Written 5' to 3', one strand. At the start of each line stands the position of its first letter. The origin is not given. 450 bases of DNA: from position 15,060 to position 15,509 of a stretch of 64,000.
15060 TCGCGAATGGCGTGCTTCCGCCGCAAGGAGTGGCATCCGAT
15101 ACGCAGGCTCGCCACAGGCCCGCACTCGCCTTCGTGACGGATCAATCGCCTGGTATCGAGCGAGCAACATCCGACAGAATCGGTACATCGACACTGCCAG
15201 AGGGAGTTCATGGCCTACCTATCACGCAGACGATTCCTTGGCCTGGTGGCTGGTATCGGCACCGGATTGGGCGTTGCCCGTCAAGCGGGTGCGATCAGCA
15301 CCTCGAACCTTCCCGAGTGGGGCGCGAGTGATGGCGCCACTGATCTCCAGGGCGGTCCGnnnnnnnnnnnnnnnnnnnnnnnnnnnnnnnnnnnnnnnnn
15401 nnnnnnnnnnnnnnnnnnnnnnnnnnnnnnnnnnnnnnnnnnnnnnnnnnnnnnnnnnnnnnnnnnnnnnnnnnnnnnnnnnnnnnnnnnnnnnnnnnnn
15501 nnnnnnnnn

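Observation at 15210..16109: Sortase with a twin-arginine N-terminus and a C-terminal SH3b-like wall-binding domain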

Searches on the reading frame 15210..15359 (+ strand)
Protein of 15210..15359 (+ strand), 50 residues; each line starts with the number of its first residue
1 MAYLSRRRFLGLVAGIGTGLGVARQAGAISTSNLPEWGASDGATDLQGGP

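Call 9: search_protein_families(library=pfam, proteins=[window:15210-15359:+], max_evalue=10)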
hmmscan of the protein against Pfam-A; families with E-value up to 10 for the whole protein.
seq(50 aa): 0 families

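Call 57: search_protein_families(library=ncbifam, proteins=[window:15210-15359:+], max_evalue=10)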
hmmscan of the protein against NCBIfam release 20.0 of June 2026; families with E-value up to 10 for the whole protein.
seq(50 aa): 2 families
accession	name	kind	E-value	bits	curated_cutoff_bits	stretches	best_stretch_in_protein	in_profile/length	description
TIGR01409.1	TAT_signal_seq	domain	0.002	18.4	16.7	1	4-26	1-27/29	twin-arginine translocation signal domain-containing protein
NF047833.1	TyroCdyMelC1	equivalog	0.049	13.8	120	1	1-34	1-34/127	apotyrosinase chaperone MelC1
